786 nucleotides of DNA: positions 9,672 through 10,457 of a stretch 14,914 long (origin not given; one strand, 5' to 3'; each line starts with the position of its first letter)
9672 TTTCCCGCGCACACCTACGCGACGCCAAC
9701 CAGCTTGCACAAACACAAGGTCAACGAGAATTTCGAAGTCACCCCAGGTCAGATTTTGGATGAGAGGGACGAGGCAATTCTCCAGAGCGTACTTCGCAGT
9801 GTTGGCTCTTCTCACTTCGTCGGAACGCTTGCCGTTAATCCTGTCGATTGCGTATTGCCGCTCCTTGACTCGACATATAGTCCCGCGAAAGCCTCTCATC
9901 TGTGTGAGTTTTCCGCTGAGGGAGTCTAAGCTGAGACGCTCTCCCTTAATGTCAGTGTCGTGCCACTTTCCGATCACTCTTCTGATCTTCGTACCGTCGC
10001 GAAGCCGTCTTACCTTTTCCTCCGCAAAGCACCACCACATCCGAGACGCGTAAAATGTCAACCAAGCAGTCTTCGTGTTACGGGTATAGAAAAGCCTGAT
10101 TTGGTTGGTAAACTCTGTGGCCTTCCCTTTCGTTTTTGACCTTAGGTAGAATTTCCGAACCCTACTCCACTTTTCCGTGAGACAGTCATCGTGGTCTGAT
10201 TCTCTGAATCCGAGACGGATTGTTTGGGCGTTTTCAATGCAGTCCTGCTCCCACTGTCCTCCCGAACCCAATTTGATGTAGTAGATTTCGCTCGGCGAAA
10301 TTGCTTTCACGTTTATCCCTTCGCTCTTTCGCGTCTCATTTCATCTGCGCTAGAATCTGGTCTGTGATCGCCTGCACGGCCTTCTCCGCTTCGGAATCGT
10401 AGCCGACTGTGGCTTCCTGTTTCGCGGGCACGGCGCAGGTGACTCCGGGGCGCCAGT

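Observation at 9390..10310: Low-GC foreign gene (unknown N-domain + Mrr-like PD-(D/E)xK nuclease) inserted precisely inside the BMC operon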

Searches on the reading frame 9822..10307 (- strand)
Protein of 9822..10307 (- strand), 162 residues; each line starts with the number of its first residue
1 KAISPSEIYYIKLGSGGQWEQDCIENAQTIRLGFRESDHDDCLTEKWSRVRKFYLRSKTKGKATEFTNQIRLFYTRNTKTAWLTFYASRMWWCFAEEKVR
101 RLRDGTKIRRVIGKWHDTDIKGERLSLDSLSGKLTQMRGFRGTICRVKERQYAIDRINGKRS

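Call 52: predict_structure(alignment_id=A2)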
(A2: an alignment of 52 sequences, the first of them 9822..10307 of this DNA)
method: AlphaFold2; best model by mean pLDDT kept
length: 162 residues; sequences in the alignment: 52
mean_pLDDT: 95.8   pTM: 0.90
mean pLDDT of the five models: 95.8, 95.6, 95.5, 95.1, 94.4
residues with pLDDT >= 90: 149; 70-90: 12; 50-70: 1; < 50: 0
segments of 3 or more residues with pLDDT < 50: none
pLDDT, mean of each block of 10 residues (from residue 1): 97 92 98 95 98 97 96 98 97 98 98 98 95 89 92 97 74
secondary structure, 60 per line:
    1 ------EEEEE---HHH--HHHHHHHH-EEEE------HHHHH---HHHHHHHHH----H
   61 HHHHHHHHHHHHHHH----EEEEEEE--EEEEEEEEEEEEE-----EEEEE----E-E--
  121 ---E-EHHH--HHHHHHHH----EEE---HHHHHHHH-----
elements in order: E7-11 H20-27 E29-32 H39-43 H47-55 H60-75 E80-86 E89-101 E107-111 H132-139 E144-146 H150-157

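Call 61: search_protein_representatives(protein=window:9822-10307:-)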
Query: 162 residues. Proteins with E-value up to 0.001 (for the whole library): 775; up to 1e-10: 491; up to 1e-30: 57. The best 150 are listed.
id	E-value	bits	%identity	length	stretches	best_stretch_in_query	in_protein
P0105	5.4e-50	185.8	53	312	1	3-160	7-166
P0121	1.0e-49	184.9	53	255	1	2-160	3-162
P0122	1.5e-45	171.3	48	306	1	3-158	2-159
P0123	3.0e-45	170.4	48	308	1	4-160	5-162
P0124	1.3e-43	165.0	51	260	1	9-160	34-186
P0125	2.9e-43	163.9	48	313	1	3-161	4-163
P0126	3.2e-43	163.8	47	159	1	2-155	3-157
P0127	4.4e-43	163.3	57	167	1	1-128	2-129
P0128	7.4e-43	162.6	46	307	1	3-162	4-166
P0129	2.6e-42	160.8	47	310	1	3-160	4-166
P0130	5.0e-42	159.9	46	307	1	9-160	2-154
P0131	3.4e-41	157.2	45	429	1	2-160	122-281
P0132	3.8e-41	157.0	46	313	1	3-160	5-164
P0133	3.8e-41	157.0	44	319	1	3-160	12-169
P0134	5.8e-41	156.4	45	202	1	1-159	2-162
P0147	3.5e-36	140.9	44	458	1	6-162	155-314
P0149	2.5e-35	138.1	41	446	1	2-159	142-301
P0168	1.1e-31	126.2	40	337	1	7-160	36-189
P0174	3.5e-31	124.6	42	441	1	25-161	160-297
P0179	2.4e-30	121.9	40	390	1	6-159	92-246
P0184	1.0e-29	119.8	40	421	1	4-158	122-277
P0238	5.8e-26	107.7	43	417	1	6-153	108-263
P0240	6.5e-26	107.5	37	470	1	6-161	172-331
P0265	1.9e-24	102.7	41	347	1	3-161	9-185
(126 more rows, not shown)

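Call 62: search_protein_families(library=pfam, proteins=[P0131, P0147, P0149, P0174, P0184, P0238, P0240, P0179, P0265, P0168], max_evalue=0.01)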
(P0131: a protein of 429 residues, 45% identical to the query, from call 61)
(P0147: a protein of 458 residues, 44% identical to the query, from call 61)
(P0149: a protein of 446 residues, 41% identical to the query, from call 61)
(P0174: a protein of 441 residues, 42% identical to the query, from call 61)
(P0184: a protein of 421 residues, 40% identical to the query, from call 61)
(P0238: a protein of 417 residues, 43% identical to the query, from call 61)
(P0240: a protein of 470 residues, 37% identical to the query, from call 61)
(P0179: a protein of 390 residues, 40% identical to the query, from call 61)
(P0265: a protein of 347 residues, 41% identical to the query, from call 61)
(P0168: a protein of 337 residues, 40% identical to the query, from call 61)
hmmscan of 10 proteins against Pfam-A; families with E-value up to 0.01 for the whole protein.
P0131 (429 aa): 1 family
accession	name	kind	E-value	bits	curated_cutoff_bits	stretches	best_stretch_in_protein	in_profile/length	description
PF04471.18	Mrr_cat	-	0.001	19.6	21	1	305-358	2-57/115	Restriction endonuclease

P0147 (458 aa): 2 families
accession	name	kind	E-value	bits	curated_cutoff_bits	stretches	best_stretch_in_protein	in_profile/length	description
PF20118.4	DUF6508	-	3.5e-21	75.9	23.6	1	13-126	2-129/129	Family of unknown function (DUF6508)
PF04471.18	Mrr_cat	-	1.1e-05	25.9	21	1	335-418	1-87/115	Restriction endonuclease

P0149 (446 aa): 1 family
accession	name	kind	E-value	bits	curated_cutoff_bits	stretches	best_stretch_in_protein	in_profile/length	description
PF04471.18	Mrr_cat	-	0.0013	19.2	21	1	328-394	4-71/115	Restriction endonuclease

P0174 (441 aa): 1 family
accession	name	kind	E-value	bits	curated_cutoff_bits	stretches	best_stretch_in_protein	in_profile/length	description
PF02615.19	Ldh_2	-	2.7e-40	138.9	38.8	1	7-165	1-159/333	Malate/L-lactate dehydrogenase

P0184 (421 aa): 1 family
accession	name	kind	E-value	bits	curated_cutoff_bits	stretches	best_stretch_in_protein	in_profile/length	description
PF04471.18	Mrr_cat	-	0.0012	19.4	21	0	305-358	4-59/115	Restriction endonuclease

P0238 (417 aa): 1 family
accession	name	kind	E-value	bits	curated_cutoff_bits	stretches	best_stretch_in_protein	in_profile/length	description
PF04471.18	Mrr_cat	-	0.00034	21.2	21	1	294-349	2-61/115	Restriction endonuclease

P0240 (470 aa): 3 families
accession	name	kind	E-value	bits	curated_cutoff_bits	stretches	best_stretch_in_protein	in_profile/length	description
PF13772.11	AIG2_2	-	3.9e-16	59.7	27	1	65-146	1-83/83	AIG2-like family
PF06094.17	GGACT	-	1.6e-10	42.1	22.8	1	10-118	2-111/120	Gamma-glutamyl cyclotransferase, AIG2-like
PF04752.17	ChaC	-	0.0039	17.7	21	1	10-121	4-122/176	ChaC-like protein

P0179 (390 aa): 1 family
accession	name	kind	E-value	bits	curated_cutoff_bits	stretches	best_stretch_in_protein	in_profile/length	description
PF04471.18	Mrr_cat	-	1.1e-06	29.2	21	1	271-348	2-83/115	Restriction endonuclease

P0265 (347 aa): 0 families

P0168 (337 aa): 0 families

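Call 73: fold_search(model_id=the predicted structure, library=pdb)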
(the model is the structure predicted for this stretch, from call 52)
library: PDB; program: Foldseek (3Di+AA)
matches with E <= 10: 403; with E <= 0.001: 0
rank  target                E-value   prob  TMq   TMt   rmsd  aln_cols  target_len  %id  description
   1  3jz3_A                4.5e-01  0.03  0.12  0.13  15.4       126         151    9  Structure of the cytoplasmic segment of histidine kinase QseC (released 2010-07-21)
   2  6riw                  4.5e-01  0.02  0.11  0.03  26.1       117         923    9  PfaC Keto synthase-Chain length factor (released 2020-08-26)
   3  3bb9_A                7.7e-01  0.04  0.15  0.20  11.5       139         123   12  Crystal structure of a putative ketosteroid isomerase (sfri_1973) from shewanella frigidimarina ncimb 400 at 1.80 A re (released 2007-11-20)
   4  8eth_x                8.2e-01  0.08  0.19  0.11   8.6        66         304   12  Ytm1 associated 60S nascent ribosome State 1B (released 2022-11-30)
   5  3jz3_B                8.2e-01  0.02  0.12  0.12  15.1       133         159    7  Structure of the cytoplasmic segment of histidine kinase QseC (released 2010-07-21)
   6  6zzc_B000             8.7e-01  0.03  0.16  0.13  17.0       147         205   12  MB_CRS6-1 bound to CrSAS-6_6HR (released 2021-07-07)
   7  4u2i_C                1.0e+00  0.07  0.12  0.14   9.0        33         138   27  N-terminal domain of C. Rheinhardtii SAS-6 homolog bld12p Q93E G94D K146R Q147R (NN23) (released 2015-07-29)
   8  6zzc_C                1.0e+00  0.04  0.12  0.10  12.1        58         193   21  MB_CRS6-1 bound to CrSAS-6_6HR (released 2021-07-07)
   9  8glc_B                1.1e+00  0.02  0.13  0.08  10.2        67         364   10  A1 AncAla: Adenylation domain 1 core construct from ancestral reconstruction of glycopeptide antibiotic biosynthesis,  (released 2023-12-06)
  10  6zzc_A                1.2e+00  0.02  0.16  0.13  17.1       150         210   13  MB_CRS6-1 bound to CrSAS-6_6HR (released 2021-07-07)
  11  4tpz_B                1.3e+00  0.04  0.13  0.15  12.3        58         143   17  N-terminal domain of C. Reinhardtii SAS-6 homolog bld12p F145W (NN2) (released 2015-06-24)
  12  7ctq_A                1.3e+00  0.03  0.10  0.05   9.4        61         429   18  Peptidyl tryptophan dihydroxylase QhpG essential for tryptophylquinone cofactor biogenesis (released 2021-02-17)
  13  3ur1_A                1.3e+00  0.01  0.10  0.08  13.3        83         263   10  The structure of a ternary complex between CheA domains P4 and P5 with CheW and with a truncated fragment of TM14, a c (released 2012-03-07)
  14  6rxt_CK               1.5e+00  0.03  0.13  0.08  11.5        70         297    6  Cryo-EM structure of the 90S pre-ribosome (Kre33-Noc4) from Chaetomium thermophilum, state A (released 2019-08-14)
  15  4ttx_A                1.6e+00  0.03  0.13  0.14  14.0        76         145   14  N-terminal domain of C. Reinhardtii SAS-6 homolog bld12p variant G94C K146C (NN19) (released 2015-07-01)
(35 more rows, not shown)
